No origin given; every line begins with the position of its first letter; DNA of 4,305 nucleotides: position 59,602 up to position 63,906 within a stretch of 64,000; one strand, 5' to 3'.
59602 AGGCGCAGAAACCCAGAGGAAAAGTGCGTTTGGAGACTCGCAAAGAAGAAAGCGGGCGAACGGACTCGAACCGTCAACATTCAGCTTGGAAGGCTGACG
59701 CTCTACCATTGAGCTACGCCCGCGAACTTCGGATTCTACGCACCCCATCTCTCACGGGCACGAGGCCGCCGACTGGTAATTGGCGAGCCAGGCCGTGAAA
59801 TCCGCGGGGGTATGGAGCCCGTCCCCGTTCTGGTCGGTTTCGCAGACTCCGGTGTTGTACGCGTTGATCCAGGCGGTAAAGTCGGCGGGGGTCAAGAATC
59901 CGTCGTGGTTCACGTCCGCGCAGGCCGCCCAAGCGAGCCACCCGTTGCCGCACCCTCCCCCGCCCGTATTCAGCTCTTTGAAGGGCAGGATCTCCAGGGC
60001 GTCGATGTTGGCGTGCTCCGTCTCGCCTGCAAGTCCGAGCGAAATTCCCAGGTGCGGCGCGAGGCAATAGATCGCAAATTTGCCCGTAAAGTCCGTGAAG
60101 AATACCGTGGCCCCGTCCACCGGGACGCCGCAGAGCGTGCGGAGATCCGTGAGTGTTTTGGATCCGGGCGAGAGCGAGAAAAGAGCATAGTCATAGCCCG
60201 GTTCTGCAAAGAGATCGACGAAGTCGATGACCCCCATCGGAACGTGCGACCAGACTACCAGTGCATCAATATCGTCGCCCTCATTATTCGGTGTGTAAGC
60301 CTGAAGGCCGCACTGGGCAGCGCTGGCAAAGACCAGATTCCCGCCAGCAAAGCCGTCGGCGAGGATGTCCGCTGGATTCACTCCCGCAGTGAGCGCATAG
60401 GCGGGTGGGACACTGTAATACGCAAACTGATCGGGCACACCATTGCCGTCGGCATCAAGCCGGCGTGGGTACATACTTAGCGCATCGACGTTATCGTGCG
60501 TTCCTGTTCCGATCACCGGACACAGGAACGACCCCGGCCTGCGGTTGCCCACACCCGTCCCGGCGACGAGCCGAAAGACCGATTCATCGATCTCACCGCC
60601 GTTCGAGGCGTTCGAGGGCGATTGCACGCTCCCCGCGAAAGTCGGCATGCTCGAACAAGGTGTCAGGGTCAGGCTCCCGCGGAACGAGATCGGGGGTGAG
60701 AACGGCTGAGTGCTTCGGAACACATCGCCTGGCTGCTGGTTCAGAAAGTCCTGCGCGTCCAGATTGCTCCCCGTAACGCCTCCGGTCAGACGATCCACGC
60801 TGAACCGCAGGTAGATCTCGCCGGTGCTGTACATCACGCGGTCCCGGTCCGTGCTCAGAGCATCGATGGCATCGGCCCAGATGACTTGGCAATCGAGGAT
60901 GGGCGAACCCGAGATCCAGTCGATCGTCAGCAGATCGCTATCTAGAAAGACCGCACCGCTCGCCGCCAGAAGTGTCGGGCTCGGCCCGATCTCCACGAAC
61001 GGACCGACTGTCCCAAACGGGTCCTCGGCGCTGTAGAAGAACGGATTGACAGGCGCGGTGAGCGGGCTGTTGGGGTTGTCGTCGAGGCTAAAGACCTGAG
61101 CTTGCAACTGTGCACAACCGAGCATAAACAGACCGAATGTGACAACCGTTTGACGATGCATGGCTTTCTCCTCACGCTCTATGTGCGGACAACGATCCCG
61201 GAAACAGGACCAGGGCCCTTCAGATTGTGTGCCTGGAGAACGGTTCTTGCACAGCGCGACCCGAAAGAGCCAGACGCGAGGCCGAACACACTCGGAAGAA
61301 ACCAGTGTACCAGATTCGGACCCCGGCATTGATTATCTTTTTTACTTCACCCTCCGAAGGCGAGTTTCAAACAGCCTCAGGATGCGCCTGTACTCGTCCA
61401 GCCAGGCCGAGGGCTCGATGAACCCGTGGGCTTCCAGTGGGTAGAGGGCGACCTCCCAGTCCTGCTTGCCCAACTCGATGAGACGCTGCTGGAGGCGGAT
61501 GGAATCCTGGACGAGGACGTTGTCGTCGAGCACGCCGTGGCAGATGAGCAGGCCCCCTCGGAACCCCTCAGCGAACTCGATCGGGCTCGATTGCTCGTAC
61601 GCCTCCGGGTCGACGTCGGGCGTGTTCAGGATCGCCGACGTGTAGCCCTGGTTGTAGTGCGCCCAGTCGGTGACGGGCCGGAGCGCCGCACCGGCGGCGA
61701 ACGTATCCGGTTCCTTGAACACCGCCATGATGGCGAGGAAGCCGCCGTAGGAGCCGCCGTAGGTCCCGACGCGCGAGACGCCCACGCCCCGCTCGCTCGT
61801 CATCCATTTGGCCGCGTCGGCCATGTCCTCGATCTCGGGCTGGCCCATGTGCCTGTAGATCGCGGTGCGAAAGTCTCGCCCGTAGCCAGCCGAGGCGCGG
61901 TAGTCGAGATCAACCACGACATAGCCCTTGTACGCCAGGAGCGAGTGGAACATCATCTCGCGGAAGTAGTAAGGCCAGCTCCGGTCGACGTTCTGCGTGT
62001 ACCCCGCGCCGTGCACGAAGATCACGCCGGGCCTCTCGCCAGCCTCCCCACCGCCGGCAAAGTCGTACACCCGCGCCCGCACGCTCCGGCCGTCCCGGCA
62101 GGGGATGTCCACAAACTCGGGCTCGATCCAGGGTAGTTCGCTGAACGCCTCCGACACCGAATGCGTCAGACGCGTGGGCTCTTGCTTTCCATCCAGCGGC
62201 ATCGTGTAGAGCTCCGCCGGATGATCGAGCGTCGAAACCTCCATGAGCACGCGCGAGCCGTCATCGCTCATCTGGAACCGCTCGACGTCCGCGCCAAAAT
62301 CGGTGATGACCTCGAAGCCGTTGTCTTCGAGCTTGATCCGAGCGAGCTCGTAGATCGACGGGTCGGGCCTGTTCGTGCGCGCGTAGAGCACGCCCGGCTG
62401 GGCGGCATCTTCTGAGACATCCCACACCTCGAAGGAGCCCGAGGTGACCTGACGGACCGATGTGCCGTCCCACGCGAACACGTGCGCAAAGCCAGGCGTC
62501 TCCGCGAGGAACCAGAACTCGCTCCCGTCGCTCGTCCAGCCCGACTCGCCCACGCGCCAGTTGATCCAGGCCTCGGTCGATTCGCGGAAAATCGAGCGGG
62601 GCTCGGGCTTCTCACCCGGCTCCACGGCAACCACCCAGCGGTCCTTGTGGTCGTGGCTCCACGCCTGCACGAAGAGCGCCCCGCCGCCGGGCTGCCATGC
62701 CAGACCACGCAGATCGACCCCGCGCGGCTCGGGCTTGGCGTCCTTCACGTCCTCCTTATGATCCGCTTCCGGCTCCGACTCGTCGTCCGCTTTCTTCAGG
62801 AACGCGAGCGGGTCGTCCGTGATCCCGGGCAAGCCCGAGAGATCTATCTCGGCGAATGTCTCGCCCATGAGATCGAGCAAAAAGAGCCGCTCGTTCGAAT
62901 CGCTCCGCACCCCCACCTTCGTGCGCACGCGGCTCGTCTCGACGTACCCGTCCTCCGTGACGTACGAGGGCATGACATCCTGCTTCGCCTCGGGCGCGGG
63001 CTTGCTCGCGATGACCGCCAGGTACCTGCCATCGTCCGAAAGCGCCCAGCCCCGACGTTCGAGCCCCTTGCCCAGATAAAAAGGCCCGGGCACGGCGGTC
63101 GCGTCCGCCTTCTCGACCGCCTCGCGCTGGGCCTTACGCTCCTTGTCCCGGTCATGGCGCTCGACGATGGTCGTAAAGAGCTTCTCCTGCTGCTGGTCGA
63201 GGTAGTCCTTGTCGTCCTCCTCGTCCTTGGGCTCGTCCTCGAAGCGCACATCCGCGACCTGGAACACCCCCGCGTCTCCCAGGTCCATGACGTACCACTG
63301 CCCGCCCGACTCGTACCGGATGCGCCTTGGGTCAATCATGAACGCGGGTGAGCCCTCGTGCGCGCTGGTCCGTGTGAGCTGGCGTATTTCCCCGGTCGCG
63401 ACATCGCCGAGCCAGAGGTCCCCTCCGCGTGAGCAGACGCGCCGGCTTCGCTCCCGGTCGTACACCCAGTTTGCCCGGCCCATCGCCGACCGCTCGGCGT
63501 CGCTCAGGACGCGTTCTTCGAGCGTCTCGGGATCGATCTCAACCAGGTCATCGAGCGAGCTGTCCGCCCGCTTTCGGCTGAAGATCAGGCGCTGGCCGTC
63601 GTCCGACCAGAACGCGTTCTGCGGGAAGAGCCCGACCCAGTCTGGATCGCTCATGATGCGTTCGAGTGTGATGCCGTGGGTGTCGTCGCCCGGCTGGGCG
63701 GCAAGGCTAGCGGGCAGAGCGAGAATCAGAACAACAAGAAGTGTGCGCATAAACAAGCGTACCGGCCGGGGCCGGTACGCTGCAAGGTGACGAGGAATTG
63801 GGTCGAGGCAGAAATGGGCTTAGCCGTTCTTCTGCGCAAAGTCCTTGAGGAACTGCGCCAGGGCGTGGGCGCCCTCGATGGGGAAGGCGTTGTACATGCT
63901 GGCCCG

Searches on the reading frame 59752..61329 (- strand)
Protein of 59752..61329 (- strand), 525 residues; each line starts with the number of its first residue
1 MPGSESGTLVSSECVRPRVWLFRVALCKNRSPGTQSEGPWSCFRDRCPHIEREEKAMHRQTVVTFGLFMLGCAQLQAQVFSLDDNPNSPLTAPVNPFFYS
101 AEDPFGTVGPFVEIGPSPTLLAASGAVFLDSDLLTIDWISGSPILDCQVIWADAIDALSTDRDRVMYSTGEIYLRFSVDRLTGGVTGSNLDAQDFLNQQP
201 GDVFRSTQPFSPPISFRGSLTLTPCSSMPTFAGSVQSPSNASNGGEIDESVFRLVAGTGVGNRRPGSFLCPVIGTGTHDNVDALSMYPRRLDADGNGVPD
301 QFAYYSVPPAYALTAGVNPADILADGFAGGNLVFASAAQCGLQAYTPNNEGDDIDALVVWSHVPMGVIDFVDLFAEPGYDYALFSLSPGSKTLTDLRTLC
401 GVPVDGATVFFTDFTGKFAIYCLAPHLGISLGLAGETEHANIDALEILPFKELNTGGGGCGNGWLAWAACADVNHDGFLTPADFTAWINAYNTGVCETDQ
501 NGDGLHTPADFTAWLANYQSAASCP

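Call 10: search_protein_families(library=pfam, proteins=[window:59752-61329:-], max_evalue=0.01)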
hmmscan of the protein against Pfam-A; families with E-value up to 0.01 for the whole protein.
window:59752-61329:- (525 aa): 1 family
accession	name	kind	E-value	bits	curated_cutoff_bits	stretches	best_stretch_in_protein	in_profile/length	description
PF00036.39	EF-hand_1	-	0.0088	16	25.4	0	471-489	9-27/29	EF hand domain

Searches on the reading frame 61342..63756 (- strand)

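Call 71: search_protein_families(library=pfam, proteins=[window:61342-63756:-], max_evalue=0.01)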
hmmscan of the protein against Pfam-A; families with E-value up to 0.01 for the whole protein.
window:61342-63756:- (804 aa): 6 families
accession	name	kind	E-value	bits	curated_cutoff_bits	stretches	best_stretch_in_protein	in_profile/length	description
PF00326.27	Peptidase_S9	-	1.2e-42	146.2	22.6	1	605-798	8-208/213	Prolyl oligopeptidase family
PF20434.5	BD-FAE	-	5.4e-11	42.8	26.8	1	573-759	11-215/215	BD-FAE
PF02129.25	Peptidase_S15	-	1.2e-10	42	23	1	601-702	46-137/262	X-Pro dipeptidyl-peptidase (S15 family)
PF00930.27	DPPIV_N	-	1.1e-09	38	22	1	352-513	189-353/354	Dipeptidyl peptidase IV (DPP IV) N-terminal region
PF01738.24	DLH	-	2.8e-05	24.3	21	1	606-784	36-193/217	Dienelactone hydrolase family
PF07676.18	PD40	-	0.00014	22.2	20.9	0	48-66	14-32/38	WD40-like Beta Propeller Repeat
